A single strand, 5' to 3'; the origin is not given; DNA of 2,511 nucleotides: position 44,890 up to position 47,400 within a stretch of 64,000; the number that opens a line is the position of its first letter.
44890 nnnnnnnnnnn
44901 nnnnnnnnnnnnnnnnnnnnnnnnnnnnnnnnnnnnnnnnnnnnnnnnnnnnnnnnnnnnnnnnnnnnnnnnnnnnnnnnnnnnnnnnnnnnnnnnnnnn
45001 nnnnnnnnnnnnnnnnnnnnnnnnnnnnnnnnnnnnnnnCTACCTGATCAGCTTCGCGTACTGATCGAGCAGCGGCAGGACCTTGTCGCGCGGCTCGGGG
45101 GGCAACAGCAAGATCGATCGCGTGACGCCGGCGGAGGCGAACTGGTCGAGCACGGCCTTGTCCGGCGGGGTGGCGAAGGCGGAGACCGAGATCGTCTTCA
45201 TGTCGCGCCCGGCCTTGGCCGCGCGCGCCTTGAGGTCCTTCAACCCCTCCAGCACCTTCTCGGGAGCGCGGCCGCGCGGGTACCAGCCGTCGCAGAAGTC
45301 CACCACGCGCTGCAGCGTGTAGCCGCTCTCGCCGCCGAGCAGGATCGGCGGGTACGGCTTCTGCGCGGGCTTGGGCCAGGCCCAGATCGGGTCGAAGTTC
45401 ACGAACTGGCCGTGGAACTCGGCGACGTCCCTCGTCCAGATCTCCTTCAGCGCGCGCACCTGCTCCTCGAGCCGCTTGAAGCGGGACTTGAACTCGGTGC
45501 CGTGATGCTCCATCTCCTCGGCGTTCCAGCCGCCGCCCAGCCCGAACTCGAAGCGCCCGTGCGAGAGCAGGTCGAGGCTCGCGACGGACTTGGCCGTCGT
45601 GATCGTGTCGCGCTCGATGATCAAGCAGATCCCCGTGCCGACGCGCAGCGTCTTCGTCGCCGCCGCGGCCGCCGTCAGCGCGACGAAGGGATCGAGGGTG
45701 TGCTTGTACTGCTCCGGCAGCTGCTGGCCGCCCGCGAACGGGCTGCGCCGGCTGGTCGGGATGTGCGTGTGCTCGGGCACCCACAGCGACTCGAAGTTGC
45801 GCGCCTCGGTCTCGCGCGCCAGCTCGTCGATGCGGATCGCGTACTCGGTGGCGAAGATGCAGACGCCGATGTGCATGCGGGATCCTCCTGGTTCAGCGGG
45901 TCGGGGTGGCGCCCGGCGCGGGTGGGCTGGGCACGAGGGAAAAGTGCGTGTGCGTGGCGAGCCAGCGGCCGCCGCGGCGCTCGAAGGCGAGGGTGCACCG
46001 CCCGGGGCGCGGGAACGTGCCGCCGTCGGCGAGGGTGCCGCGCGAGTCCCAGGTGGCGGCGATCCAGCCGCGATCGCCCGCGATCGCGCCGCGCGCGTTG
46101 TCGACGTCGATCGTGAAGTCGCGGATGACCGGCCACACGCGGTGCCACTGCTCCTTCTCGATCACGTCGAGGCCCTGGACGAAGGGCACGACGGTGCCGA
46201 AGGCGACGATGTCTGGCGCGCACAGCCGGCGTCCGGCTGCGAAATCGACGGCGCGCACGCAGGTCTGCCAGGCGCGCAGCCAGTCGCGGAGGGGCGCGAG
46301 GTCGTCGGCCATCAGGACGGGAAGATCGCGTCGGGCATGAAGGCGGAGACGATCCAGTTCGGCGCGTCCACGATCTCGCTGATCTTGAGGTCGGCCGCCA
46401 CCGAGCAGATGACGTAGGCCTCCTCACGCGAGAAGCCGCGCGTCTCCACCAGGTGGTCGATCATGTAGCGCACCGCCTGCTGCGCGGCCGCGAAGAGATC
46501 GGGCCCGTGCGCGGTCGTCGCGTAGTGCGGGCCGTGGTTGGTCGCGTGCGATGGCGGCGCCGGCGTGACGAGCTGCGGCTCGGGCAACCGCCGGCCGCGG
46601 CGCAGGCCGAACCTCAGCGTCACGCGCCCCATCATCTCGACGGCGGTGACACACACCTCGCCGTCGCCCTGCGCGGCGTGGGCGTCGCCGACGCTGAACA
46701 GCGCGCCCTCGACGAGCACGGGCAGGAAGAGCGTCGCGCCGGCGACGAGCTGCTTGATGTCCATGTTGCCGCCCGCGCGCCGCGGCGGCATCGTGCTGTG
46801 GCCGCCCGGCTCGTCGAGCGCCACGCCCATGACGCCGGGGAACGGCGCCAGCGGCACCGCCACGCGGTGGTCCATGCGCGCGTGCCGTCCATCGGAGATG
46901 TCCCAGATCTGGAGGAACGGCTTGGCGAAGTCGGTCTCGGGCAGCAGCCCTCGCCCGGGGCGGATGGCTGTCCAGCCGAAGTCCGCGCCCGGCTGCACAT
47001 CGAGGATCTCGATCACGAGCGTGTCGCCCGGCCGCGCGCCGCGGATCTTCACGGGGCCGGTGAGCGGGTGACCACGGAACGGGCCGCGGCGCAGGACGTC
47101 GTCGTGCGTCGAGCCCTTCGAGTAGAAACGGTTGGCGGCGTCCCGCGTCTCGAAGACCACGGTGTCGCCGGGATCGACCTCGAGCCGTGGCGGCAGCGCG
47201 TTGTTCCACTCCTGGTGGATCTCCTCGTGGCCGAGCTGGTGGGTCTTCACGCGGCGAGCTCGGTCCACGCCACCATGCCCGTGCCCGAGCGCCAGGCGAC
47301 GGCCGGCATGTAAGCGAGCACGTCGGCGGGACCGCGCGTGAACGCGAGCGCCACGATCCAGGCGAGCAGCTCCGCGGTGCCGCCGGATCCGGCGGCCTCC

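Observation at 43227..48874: Aromatic/amino-aromatic ring-cleavage cluster combining gentisate dioxygenase, LigAB, formamidase and F420-type enzymes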

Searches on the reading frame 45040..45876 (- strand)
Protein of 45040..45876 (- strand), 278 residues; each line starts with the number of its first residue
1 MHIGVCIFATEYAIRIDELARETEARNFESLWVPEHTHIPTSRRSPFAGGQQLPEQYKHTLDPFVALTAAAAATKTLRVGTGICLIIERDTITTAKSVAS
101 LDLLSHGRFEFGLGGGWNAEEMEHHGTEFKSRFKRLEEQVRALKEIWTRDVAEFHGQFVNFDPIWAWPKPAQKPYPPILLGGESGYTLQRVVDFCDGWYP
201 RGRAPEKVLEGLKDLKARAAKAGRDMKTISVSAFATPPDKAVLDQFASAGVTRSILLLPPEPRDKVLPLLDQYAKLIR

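Call 10: search_protein_families(library=pfam, proteins=[window:45040-45876:-], max_evalue=0.01)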
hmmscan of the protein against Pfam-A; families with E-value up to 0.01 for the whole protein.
window:45040-45876:- (278 aa): 1 family
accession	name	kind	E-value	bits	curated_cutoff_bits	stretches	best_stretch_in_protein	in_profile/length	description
PF00296.26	Bac_luciferase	-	4.1e-50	171.4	27.9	1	14-236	23-227/314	Luciferase-like monooxygenase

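Call 11: search_protein_families(library=ncbifam, proteins=[window:45040-45876:-], max_evalue=0.01)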
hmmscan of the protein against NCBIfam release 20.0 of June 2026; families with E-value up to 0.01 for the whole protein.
window:45040-45876:- (278 aa): 33 families (the best 25 are shown)
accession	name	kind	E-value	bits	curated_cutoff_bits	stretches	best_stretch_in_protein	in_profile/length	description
TIGR03619.1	F420_Rv2161c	subfamily_domain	5.8e-77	258.6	166.9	1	18-256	2-245/247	TIGR03619 family F420-dependent LLM class oxidoreductase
TIGR03560.1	F420_Rv1855c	subfamily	2e-36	125.9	231.4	1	15-233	14-226/227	TIGR03560 family F420-dependent LLM class oxidoreductase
TIGR03621.1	F420_MSMEG_2516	subfamily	1.8e-26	93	213.15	1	62-183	41-158/295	TIGR03621 family F420-dependent LLM class oxidoreductase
TIGR04021.1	LLM_DMSO2_sfnG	equivalog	3.4e-24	85.9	382.95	1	66-235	66-236/350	dimethylsulfone monooxygenase SfnG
TIGR03571.1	lucif_BA3436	subfamily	4.7e-23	81.9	303.9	1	18-220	35-226/304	TIGR03571 family LLM class oxidoreductase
TIGR03854.1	F420_MSMEG_3544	hypoth_equivalog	1.8e-19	70.2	295.6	1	57-227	37-206/290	TIGR03854 family LLM class F420-dependent oxidoreductase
TIGR03617.1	F420_MSMEG_2256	subfamily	2.6e-19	69.3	278.15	1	60-233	18-199/318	TIGR03617 family F420-dependent LLM class oxidoreductase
NF002619.0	PRK02271.1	equivalog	1.1e-17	64.3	276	1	62-236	41-212/329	5,10-methylenetetrahydromethanopterin reductase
TIGR03565.1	alk_sulf_monoox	equivalog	1.7e-17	63.5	518.2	1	61-227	53-220/346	FMNH2-dependent alkanesulfonate monooxygenase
NF001939.1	PRK00719.1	subfamily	1.4e-16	60.2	510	1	61-227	53-220/373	alkanesulfonate monooxygenase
TIGR03555.1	F420_mer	equivalog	4.6e-16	59.1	348.7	1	64-236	41-211/325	5,10-methylenetetrahydromethanopterin reductase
TIGR03559.1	F420_Rv3520c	subfamily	8.1e-16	58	335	1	59-234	36-223/325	LLM class F420-dependent oxidoreductase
TIGR03564.1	F420_MSMEG_4879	subfamily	2.7e-14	53.4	234.25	1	59-226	22-189/265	TIGR03564 family F420-dependent LLM class oxidoreductase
TIGR04024.1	F420_NP1902A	hypoth_equivalog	2e-13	49.8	345.4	1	62-232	41-210/330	TIGR04024 family LLM class F420-dependent oxidoreductase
TIGR04465.1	ArgArg_F420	equivalog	2.9e-13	49.6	470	1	56-233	89-266/364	F420-dependent hydroxymycolic acid dehydrogenase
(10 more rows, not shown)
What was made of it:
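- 45040..45876 (-): Luciferase-like oxidoreductase of the F420-associated TIGR03619 (Rv2161c) family (278 aa). NCBIfam TIGR03619, 258.6 bits against a cutoff of 166.9 (call 11).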

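Call 57: search_solved_structures(query=window:45040-45876:-, max_evalue=0.001)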
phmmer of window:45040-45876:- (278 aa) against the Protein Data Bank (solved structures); distinct sequences matched with E-value up to 0.001: 29.
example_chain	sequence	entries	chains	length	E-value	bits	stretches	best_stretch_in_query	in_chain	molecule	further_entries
8t0u_A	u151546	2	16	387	2.1e-16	63.3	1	69-239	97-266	FMNH(2)-dependent dimethylsulfone monooxygenase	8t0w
3rao_A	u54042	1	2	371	3.9e-16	62.4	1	61-232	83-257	Putative Luciferase-like Monooxygenase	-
9fp4_A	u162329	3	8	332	9.5e-14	54.6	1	55-233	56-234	F420-dependent hydroxymycolic acid dehydrogenase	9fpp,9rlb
8qq8_A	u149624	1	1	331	3.5e-13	52.7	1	61-239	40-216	5,10-methylenetetrahydromethanopterin reductase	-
8qpl_A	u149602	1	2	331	3.6e-13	52.7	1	61-239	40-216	5,10-methylenetetrahydromethanopterin reductase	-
8qpm_A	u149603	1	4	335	3.7e-13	52.6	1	61-239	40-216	5,10-methylenetetrahydromethanopterin reductase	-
7bip_A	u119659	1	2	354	3.8e-13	52.6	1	59-181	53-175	Luciferase-like monooxygenase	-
7jv3_A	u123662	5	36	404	6.2e-13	51.9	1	62-227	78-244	Alkanesulfonate monooxygenase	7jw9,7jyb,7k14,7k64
1z69_A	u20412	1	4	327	1.7e-12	50.4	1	59-236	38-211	Coenzyme F420-dependent N(5),N(10)-methylenetetrahydromethanopterin reductase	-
1m41_A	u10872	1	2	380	1.5e-11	47.3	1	87-227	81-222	FMNH2-dependent alkanesulfonate monooxygenase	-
1nqk_A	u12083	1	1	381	1.5e-11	47.3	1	87-227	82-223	Alkanesulfonate monooxygenase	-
8cbb_A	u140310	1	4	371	1.6e-10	43.9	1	62-178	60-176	Alkanal monooxygenase alpha chain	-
6sgg_AAA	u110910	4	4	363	5.2e-10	42.3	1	53-228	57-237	Pyrimidine monooxygenase RutA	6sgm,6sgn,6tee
6sgl_AAA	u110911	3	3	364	5.3e-10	42.3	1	53-228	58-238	Pyrimidine monooxygenase RutA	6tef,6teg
5wan_A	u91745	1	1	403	6.6e-10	42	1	53-228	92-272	Pyrimidine monooxygenase RutA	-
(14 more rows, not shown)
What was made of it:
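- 45040..45876 (-): PDB hits are to LLMs, including F420-dependent Mer, fHMAD and Fgd (call 57).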

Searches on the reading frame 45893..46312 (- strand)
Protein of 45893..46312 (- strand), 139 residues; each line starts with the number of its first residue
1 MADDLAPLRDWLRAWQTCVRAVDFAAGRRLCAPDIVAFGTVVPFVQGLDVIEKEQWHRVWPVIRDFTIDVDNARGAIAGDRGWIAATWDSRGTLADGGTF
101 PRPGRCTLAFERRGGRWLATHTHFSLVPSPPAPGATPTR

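Call 10: search_protein_families(library=pfam, proteins=[window:45893-46312:-], max_evalue=0.01)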
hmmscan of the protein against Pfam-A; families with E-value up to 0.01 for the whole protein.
window:45893-46312:- (139 aa): 3 families
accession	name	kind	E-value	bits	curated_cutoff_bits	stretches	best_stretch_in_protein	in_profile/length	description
PF13474.12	SnoaL_3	-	2.1e-10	41.4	22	1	10-127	3-118/121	SnoaL-like domain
PF14534.12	DUF4440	-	1.1e-07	32.7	25.2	1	12-118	5-106/107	Domain of unknown function (DUF4440)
PF12680.13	SnoaL_2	-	9.8e-07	29.8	27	1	13-117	2-99/102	SnoaL-like domain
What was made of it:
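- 45893..46312 (-): SnoaL_3/DUF4440 NTF2-like protein (139 aa). Optional member of the operon. Pfam SnoaL_3, E 2e-10 (call 10).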

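Call 11: search_protein_families(library=ncbifam, proteins=[window:45893-46312:-], max_evalue=0.01)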
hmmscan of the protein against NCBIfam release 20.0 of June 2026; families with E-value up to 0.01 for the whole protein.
window:45893-46312:- (139 aa): 0 families

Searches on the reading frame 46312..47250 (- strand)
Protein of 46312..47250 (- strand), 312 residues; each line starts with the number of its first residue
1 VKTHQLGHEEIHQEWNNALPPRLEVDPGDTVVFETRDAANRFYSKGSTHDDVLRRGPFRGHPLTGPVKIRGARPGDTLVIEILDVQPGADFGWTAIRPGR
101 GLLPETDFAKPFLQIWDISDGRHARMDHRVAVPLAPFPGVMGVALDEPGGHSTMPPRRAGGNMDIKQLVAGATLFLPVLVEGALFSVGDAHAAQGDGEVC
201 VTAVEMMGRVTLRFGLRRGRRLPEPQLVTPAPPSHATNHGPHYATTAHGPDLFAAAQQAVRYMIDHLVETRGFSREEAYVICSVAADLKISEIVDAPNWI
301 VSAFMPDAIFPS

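Call 10: search_protein_families(library=pfam, proteins=[window:46312-47250:-], max_evalue=0.01)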
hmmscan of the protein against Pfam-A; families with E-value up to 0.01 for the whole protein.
window:46312-47250:- (312 aa): 1 family
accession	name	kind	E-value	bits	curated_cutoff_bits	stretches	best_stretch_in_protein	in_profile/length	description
PF03069.20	FmdA_AmdA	-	2.9e-63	214.5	27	2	150-310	200-371/373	Acetamidase/Formamidase family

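Call 11: search_protein_families(library=ncbifam, proteins=[window:46312-47250:-], max_evalue=0.01)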
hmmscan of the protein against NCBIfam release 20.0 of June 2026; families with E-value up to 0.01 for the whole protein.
window:46312-47250:- (312 aa): 1 family
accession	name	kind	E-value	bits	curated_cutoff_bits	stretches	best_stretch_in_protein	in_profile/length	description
NF045496.1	FormamaseFmdA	equivalog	3e-42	144.8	500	2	150-310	211-382/407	formamidase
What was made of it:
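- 46312..47250 (-): Short-form FmdA/AmdA-family amidohydrolase (312 aa). Its GTG start overlaps the LigB TGA. The formamidase equivalog NF045496 gives only 145 of 500 bits (calls 10, 11).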

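Call 14: search_solved_structures(query=window:46312-47250:-, max_evalue=0.001)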
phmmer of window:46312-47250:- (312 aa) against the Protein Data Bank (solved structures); distinct sequences matched with E-value up to 0.001: 6.
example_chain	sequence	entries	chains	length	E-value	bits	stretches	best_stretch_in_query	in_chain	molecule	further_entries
2ii1_A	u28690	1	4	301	1e-40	143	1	24-295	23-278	Acetamidase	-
3tkk_A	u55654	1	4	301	3.5e-31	111.7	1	20-296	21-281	Predicted acetamidase/formamidase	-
2f4l_A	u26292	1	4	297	1.3e-30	109.9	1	19-310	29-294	acetamidase, putative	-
3b9t_A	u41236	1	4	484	1.6e-30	109.6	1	124-311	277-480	Twin-arginine translocation pathway signal protein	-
2wkn_A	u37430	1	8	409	2.7e-30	108.8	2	142-310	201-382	FORMAMIDASE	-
5ubu_A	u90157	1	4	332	1.5e-27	99.8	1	9-305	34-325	Putative acetamidase/formamidase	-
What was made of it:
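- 46312..47250 (-): Best PDB match is 2II1 acetamidase, E 1e-40 (call 14).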

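Call 83: search_dna_similar(query=window:46312-47250:-, collection=plasmids, mode=protein, max_rows=25)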
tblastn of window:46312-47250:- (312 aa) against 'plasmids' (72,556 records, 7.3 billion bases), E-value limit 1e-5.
Records with a match: 1181; places in all: 1242; records where one place covers at least 80% of the query: 1035.
Best place of each record, by identity: <60% 1181.
By first word of the organism name: Klebsiella 746; Rhizobium 199; Sinorhizobium 14; Raoultella 13; Paracoccus 11; Escherichia 10; Azospirillum 10; Rhodococcus 10; Bacillus 10; Paraburkholderia 9; and 70 more.
By predicted mobility (MOB-suite, as given by PLSDB): conjugative 677; non-mobilizable 414; mobilizable 90.
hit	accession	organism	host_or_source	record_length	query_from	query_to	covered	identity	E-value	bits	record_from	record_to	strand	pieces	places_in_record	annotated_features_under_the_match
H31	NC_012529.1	Deinococcus deserti VCD115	-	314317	1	310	99%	50.3%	1e-78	267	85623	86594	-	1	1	acetamidase/formamidase family protein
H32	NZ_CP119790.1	Haloarcula ordinaria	cell culture,sediment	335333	6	311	98%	49.8%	2e-77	264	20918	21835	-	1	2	acetamidase/formamidase family protein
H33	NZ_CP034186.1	Deinococcus psychrotolerans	whole organism,R2A medium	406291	12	310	96%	49.8%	7e-82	276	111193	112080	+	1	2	acetamidase/formamidase family protein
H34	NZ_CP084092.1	Halomicrobium urmianum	cell culture,salt lake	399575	4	311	99%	48.2%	1e-73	253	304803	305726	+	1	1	acetamidase/formamidase family protein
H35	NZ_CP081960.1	Halobaculum magnesiiphilum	cell culture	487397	9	310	97%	48.6%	1e-72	250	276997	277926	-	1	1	acetamidase/formamidase family protein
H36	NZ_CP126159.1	Halobaculum halobium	cell culture,sediment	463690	4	310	98%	47.6%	8e-72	248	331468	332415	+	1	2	acetamidase/formamidase family protein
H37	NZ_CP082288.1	Halobaculum roseum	cell culture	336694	9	310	97%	47.9%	3e-72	249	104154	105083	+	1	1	acetamidase/formamidase family protein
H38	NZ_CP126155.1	Halobaculum lipolyticum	cell culture,sediment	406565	4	310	98%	46.9%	5e-71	245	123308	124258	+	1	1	acetamidase/formamidase family protein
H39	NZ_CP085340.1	Haladaptatus halobius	cell culture,saline soil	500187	9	311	97%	46.9%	4e-73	251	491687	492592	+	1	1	acetamidase/formamidase family protein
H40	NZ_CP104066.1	Alicyclobacillus dauci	cell culture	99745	2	310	99%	45.6%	3e-77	263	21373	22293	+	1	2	acetamidase/formamidase family protein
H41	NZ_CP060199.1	Aminobacter sp. MDW-2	cell culture,soil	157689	3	310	99%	45.7%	2e-69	241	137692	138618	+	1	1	acetamidase/formamidase family protein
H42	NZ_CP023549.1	Rhodobacter sp. CZR27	cell culture,paddy soil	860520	10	310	96%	46.6%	2e-68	238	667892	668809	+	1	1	acetamidase/formamidase family protein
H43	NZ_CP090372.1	Halobaculum sp. CBA1158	solar salt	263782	11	310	96%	46.6%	3e-67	234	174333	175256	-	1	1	acetamidase/formamidase family protein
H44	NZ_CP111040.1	Haladaptatus caseinilyticus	cell culture,sediment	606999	11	312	97%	46.1%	1e-69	241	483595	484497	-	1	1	acetamidase/formamidase family protein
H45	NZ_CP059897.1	Ciceribacter thiooxidans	mixed culture,soil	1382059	15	310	95%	46.8%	2e-71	246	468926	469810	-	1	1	none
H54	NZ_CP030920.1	Escherichia coli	Homo sapiens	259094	8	310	97%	45.3%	7e-73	251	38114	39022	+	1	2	acetamidase/formamidase family protein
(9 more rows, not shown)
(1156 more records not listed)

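Call 84: get_annotated_region(hit=H31, flank=6000)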
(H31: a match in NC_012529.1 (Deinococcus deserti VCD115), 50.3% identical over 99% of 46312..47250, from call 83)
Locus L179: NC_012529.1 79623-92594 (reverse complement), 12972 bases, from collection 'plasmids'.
description: Deinococcus deserti VCD115 plasmid 2, complete sequence
organism: Deinococcus deserti VCD115 (NCBI taxid 546414)
taxonomy: Bacteria; Deinococcota; Deinococci; Deinococcales; Deinococcaceae; Deinococcus; Deinococcus deserti; Deinococcus deserti VCD115
host: -; source: -; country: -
typing (MOB-suite, as given by PLSDB): mobilizable; replicon rep_cluster_954; relaxase MOBP
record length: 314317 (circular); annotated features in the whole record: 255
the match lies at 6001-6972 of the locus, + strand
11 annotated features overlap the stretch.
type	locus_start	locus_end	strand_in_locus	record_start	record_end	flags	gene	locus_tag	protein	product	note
CDS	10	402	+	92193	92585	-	-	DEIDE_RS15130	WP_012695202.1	hypothetical protein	-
CDS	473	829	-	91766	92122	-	-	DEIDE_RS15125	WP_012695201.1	hypothetical protein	-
CDS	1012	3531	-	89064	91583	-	-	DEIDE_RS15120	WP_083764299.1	carboxypeptidase regulatory-like domain-containing protein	-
CDS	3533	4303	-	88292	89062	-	-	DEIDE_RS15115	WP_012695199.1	FimB/Mfa2 family fimbrial subunit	-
CDS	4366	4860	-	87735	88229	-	-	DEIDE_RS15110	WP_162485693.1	hypothetical protein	-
CDS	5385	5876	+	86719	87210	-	-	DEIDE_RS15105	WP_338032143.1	ferritin-like domain-containing protein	-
CDS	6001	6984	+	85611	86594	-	-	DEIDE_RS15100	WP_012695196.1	acetamidase/formamidase family protein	-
CDS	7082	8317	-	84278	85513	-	-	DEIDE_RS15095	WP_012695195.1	sugar efflux transporter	-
CDS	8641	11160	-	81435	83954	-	-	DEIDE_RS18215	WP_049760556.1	ATP-binding protein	-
CDS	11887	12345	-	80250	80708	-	-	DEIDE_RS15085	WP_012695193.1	hypothetical protein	-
CDS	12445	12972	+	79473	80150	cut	-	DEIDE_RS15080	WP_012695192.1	response regulator transcription factor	GO:0000160 - phosphorelay signal transduction system [Evidence IEA]; GO:0006355 - regulation of DNA-templated ...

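Call 85: get_annotated_region(hit=H40, flank=6000)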
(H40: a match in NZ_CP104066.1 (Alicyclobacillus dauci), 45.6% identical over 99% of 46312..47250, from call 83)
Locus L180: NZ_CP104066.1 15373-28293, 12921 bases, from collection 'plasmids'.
description: Alicyclobacillus dauci strain DSM 28700 plasmid unnamed2, complete sequence
organism: Alicyclobacillus dauci (NCBI taxid 1475485)
taxonomy: Bacteria; Bacillota; Bacilli; Bacillales; Alicyclobacillaceae; Alicyclobacillus; Alicyclobacillus dauci
host: -; source: cell culture; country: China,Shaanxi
typing (MOB-suite, as given by PLSDB): non-mobilizable
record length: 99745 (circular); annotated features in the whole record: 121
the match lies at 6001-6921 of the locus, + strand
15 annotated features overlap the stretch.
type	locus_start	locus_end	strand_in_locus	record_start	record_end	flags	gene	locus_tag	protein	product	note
CDS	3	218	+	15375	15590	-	-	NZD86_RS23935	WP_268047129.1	helix-turn-helix transcriptional regulator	-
CDS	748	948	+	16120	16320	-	-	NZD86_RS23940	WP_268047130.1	hypothetical protein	-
CDS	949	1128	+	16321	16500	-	-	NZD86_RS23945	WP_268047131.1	hypothetical protein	-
CDS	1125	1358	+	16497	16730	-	-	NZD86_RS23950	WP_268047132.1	hypothetical protein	-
CDS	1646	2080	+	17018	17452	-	-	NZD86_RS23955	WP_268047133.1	hypothetical protein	-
CDS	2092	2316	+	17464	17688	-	-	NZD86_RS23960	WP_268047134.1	hypothetical protein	-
CDS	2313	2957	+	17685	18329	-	-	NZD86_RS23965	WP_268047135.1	M23 family metallopeptidase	GO:0006508 - proteolysis [Evidence IEA]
CDS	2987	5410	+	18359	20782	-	-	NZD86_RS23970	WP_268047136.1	hypothetical protein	-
CDS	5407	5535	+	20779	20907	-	-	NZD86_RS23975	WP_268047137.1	hypothetical protein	-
CDS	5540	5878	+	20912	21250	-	-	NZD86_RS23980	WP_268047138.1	hypothetical protein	-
CDS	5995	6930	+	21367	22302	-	-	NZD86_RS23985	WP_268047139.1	acetamidase/formamidase family protein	-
CDS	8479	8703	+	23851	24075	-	-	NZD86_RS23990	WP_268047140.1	hypothetical protein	-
CDS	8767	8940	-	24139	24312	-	-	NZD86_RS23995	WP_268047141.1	H-type small acid-soluble spore protein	GO:0030436 - asexual sporulation [Evidence IEA]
CDS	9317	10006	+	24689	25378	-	-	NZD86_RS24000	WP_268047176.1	VIT1/CCC1 transporter family protein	-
CDS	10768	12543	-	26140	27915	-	-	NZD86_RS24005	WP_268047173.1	APC family permease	-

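Call 86: get_annotated_region(hit=H54, flank=6000)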
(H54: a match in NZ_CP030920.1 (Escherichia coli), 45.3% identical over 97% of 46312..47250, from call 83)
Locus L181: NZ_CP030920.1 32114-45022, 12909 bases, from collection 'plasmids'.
description: Escherichia coli strain KL53 plasmid pKL53-L, complete sequence
organism: Escherichia coli (NCBI taxid 562)
taxonomy: Bacteria; Pseudomonadota; Gammaproteobacteria; Enterobacterales; Enterobacteriaceae; Escherichia; Escherichia coli
host: -; source: Homo sapiens; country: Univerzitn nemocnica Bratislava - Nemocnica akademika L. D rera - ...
typing (MOB-suite, as given by PLSDB): non-mobilizable; replicon IncFIB,rep_cluster_1088
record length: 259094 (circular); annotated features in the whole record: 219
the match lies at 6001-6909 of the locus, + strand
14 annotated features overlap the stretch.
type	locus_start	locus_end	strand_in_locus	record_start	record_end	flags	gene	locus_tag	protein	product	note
CDS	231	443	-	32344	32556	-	-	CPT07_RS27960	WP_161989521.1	hypothetical protein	-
CDS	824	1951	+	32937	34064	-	-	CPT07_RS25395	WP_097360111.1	transporter substrate-binding protein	-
CDS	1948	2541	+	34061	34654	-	-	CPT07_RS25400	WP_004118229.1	ANTAR domain-containing protein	-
CDS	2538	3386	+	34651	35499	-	-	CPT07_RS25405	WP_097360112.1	ABC transporter permease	-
CDS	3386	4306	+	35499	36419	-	-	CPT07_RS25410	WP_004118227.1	ABC transporter permease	GO:0055085 - transmembrane transport [Evidence IEA]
CDS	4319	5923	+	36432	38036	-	-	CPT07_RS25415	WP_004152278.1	ABC transporter substrate-binding protein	-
CDS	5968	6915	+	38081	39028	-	-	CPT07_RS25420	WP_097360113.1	acetamidase/formamidase family protein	-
CDS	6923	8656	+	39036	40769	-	-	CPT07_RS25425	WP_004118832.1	ABC transporter ATP-binding protein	-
CDS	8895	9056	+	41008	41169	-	-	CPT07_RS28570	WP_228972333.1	creatininase family protein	-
CDS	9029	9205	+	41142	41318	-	-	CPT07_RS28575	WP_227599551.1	creatininase family protein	-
CDS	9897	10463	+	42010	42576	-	-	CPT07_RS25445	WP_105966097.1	DUF2913 family protein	-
CDS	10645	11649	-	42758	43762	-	-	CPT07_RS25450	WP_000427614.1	IS110-like element IS5075 family transposase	GO:0006313 - DNA transposition [Evidence IEA]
CDS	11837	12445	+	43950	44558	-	-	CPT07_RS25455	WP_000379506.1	TetR/AcrR family transcriptional regulator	GO:0006355 - regulation of DNA-templated transcription [Evidence IEA]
CDS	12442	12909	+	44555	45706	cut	-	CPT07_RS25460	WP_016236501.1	efflux RND transporter periplasmic adaptor subunit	GO:0006810 - transport [Evidence IEA]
